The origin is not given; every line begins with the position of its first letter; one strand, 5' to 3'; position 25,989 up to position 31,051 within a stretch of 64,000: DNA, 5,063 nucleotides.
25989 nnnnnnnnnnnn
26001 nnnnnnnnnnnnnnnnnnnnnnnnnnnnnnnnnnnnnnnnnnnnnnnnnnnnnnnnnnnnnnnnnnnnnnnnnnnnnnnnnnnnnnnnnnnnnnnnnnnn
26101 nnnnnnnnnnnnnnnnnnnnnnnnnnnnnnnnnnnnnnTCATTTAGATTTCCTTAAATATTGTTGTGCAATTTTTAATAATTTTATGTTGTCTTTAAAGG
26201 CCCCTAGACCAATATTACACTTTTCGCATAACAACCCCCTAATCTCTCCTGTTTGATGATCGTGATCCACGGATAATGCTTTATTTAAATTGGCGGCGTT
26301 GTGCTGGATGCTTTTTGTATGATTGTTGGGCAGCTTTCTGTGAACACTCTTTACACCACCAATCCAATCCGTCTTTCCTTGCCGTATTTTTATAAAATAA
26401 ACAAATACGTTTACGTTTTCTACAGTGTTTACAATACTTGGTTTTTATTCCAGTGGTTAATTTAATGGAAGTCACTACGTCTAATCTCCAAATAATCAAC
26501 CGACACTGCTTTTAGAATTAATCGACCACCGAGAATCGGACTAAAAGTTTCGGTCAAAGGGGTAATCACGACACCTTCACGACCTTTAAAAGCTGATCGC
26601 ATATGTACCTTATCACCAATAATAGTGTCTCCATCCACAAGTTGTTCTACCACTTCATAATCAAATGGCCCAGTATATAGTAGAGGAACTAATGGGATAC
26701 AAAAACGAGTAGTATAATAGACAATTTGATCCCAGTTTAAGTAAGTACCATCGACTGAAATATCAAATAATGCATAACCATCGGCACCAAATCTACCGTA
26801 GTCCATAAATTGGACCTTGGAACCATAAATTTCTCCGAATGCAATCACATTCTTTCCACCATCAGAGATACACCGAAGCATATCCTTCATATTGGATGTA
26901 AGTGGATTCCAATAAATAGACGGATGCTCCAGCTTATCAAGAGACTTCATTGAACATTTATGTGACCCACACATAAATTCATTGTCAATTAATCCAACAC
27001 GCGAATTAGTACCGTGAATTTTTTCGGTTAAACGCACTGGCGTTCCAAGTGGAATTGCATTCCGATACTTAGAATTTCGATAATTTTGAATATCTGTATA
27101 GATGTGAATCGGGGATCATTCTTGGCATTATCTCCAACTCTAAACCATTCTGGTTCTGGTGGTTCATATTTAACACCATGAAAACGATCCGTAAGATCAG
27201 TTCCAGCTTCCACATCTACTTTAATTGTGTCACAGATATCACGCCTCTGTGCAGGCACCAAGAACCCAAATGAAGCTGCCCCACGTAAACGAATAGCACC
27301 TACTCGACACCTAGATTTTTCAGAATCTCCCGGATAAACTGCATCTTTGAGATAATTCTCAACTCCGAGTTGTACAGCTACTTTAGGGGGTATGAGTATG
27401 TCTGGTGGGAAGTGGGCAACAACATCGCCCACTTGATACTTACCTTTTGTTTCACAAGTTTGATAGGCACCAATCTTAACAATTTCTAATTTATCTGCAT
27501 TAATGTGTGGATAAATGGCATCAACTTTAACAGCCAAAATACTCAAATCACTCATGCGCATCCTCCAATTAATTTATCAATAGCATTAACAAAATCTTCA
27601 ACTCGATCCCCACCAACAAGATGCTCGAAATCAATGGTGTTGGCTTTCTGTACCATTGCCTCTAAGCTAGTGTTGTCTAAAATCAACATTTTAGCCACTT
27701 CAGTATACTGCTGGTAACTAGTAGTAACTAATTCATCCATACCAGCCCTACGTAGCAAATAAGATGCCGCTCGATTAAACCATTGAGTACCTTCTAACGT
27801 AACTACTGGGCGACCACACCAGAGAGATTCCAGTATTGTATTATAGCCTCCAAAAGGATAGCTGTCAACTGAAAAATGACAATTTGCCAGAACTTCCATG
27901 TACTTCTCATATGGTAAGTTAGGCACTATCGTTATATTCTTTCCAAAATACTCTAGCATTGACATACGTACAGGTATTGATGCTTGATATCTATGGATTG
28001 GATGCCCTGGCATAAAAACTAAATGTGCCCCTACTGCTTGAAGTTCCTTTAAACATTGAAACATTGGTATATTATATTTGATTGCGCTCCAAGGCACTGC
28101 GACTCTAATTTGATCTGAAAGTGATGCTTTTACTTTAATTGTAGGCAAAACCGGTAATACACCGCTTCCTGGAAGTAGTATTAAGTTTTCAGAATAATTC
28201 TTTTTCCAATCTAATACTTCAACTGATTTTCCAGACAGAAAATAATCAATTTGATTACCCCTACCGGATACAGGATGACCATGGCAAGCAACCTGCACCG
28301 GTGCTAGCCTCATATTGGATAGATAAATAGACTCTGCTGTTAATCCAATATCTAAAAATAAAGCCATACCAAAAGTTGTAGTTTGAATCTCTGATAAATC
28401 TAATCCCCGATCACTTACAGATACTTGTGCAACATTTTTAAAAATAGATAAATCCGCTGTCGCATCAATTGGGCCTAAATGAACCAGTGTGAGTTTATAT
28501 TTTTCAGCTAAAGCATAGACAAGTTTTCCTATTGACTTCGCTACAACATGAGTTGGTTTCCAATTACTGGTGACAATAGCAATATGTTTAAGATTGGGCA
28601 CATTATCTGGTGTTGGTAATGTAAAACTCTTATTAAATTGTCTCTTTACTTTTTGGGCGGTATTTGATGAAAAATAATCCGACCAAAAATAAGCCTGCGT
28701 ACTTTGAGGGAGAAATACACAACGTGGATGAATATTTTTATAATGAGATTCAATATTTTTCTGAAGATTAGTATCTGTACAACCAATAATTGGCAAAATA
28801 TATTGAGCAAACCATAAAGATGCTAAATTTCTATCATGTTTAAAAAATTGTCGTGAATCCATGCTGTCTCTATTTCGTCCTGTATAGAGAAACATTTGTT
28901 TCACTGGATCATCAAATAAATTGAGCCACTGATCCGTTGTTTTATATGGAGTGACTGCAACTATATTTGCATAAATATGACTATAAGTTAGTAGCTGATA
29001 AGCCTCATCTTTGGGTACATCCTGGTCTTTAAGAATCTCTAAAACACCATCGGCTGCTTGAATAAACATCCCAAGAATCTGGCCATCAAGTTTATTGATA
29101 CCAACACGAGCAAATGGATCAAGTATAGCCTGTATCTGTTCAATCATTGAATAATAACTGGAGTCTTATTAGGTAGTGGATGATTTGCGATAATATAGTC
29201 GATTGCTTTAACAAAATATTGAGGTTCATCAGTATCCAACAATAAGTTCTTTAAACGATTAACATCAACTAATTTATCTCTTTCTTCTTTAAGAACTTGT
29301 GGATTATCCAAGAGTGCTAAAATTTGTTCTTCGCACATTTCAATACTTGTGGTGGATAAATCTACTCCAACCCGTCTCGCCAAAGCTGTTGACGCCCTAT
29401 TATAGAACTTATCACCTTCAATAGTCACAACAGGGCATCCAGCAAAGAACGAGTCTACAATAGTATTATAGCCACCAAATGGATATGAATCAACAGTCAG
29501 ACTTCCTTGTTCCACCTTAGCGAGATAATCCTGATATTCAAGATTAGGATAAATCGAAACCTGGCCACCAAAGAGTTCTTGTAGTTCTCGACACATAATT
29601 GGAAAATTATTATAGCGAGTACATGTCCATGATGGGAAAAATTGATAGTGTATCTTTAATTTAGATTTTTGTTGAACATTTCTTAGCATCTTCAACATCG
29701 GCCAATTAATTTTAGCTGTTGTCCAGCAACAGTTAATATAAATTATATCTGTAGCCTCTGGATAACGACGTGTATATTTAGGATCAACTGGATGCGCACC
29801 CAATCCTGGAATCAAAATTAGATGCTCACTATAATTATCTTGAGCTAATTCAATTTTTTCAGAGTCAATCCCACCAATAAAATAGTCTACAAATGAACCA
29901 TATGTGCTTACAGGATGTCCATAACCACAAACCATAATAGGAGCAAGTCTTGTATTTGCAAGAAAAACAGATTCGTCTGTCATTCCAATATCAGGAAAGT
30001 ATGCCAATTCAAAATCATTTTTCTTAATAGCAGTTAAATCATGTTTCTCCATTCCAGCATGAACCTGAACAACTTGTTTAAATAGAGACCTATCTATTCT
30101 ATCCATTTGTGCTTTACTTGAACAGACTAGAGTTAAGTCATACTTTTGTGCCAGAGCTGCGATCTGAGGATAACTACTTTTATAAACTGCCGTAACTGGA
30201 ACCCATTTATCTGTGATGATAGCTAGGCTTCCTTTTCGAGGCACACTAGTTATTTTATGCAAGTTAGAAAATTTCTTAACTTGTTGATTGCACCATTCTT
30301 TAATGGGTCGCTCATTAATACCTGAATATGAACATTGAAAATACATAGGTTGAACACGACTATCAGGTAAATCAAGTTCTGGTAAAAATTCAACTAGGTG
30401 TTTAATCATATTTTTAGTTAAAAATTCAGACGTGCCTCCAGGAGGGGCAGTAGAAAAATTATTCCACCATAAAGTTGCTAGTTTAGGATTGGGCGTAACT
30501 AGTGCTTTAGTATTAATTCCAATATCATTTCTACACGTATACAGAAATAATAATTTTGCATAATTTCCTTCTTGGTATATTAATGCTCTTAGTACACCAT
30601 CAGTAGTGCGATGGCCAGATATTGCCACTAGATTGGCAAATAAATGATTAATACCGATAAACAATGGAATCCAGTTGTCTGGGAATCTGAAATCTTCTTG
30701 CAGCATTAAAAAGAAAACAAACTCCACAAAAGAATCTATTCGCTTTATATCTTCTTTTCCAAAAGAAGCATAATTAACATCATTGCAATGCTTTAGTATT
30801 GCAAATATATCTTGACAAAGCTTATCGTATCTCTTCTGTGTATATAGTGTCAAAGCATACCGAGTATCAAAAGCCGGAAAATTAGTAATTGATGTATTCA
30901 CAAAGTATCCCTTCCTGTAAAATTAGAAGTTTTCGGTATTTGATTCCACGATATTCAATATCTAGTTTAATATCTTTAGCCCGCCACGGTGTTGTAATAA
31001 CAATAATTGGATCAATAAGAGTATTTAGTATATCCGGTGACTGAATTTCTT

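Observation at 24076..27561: Putative RNA heal-and-seal (tRNA repair) cassette next to tRNA-Asn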

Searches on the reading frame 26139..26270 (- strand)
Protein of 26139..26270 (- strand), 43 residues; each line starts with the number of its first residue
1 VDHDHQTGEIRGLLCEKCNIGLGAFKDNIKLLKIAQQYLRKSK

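Call 3: search_protein_families(library=pfam, proteins=[window:26139-26270:-], max_evalue=0.1)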
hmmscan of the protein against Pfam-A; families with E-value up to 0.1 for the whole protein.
window:26139-26270:- (43 aa): 1 family
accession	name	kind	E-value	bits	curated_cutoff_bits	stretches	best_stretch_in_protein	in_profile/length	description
PF02945.21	Endonuclease_7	-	1e-14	54.6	23.6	1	1-41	42-82/82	Recombination endonuclease VII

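Call 6: search_protein_families(library=phrogs, proteins=[window:26139-26270:-], max_evalue=0.01)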
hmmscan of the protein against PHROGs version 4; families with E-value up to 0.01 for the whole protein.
window:26139-26270:- (43 aa): 6 families
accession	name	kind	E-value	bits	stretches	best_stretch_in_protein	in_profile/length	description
phrog_2633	-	DNA, RNA and nucleotide metabolism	1.6e-16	61.8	1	2-42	99-139/142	endonuclease VII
phrog_2914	-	DNA, RNA and nucleotide metabolism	5.8e-16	59.8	1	1-42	114-155/190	endonuclease VII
phrog_307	-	DNA, RNA and nucleotide metabolism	2.9e-14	54.8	1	2-41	139-178/334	endonuclease VII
phrog_423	-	DNA, RNA and nucleotide metabolism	2.3e-10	41.7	1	1-36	43-78/159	endonuclease VII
phrog_17507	-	DNA, RNA and nucleotide metabolism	7.6e-09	36.3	1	1-40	1-41/65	endonuclease VII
phrog_11865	-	DNA, RNA and nucleotide metabolism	3.1e-06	28.6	1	1-30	2-31/95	endonuclease VII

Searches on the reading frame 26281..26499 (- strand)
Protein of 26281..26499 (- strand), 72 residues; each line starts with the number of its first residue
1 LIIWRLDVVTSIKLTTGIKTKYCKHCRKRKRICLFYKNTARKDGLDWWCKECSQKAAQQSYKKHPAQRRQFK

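Call 3: search_protein_families(library=pfam, proteins=[window:26281-26499:-], max_evalue=0.1)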
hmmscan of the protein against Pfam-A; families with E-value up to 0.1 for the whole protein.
window:26281-26499:- (72 aa): 1 family
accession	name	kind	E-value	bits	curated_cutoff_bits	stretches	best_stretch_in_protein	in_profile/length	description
PF21326.4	KDM6_GATAL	-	0.033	14.5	27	1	19-58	8-46/59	KDM6, GATA-like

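Call 6: search_protein_families(library=phrogs, proteins=[window:26281-26499:-], max_evalue=0.01)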
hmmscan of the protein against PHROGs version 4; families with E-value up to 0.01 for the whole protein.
window:26281-26499:- (72 aa): 10 families
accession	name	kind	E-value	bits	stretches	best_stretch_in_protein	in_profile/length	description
phrog_1035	-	DNA, RNA and nucleotide metabolism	9.5e-08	33.2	1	20-69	63-111/271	endonuclease VII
phrog_2255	-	DNA, RNA and nucleotide metabolism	1.6e-07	32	1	15-72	48-104/211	HNH endonuclease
phrog_6762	-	unknown function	4.2e-07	31.1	1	4-56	188-238/242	-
phrog_6611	-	unknown function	5.8e-07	30.8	1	11-57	132-178/180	-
phrog_5558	-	moron, auxiliary metabolic gene and host takeover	7.9e-07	30.4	1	17-63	5-52/130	Lar-like restriction alleviation protein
phrog_2633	-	DNA, RNA and nucleotide metabolism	2.9e-06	28.5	1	17-66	10-58/142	endonuclease VII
phrog_30859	-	unknown function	8.9e-06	27.5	1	20-68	2-50/117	-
phrog_2340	-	DNA, RNA and nucleotide metabolism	0.00012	23.2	1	19-65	7-56/171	endonuclease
phrog_12813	-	unknown function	0.0021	18.9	1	13-63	148-194/199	-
phrog_9007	-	unknown function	0.0028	18.5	0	10-30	37-57/65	-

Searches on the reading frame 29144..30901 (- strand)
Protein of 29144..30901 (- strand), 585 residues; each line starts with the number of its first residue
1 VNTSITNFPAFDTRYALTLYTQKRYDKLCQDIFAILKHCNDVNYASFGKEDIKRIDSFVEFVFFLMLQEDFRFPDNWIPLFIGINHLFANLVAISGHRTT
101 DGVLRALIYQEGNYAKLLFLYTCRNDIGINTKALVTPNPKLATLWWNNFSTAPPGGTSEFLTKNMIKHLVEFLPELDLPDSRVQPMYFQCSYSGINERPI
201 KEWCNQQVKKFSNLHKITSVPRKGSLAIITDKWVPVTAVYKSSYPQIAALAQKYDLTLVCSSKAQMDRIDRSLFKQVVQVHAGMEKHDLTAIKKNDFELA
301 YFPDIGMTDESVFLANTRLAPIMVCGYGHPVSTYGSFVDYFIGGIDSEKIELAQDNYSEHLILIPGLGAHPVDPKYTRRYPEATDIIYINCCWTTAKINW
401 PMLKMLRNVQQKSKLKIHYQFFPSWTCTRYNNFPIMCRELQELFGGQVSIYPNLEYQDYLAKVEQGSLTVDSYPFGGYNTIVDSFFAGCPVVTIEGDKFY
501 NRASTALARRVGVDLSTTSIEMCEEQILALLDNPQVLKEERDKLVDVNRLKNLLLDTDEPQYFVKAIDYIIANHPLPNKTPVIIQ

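Call 45: search_protein_families(library=ncbifam, proteins=[window:29144-30901:-], max_evalue=0.1)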
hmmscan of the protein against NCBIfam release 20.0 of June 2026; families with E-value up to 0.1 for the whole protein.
window:29144-30901:- (585 aa): 1 family
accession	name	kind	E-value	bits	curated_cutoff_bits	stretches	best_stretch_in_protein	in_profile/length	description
NF049992.1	NGTferase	equivalog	5e-36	124.5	1000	1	110-556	131-596/614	UDP-glucose:protein N-beta-glucosyltransferase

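Call 48: search_protein_families(library=pfam, proteins=[window:29144-30901:-], max_evalue=0.01)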
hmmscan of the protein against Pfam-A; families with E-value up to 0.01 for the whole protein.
window:29144-30901:- (585 aa): 1 family
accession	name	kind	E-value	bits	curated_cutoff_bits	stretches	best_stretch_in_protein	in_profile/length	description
PF13844.12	Glyco_transf_41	-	0.00015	20.6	25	0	317-365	178-225/543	Glycosyl transferase family 41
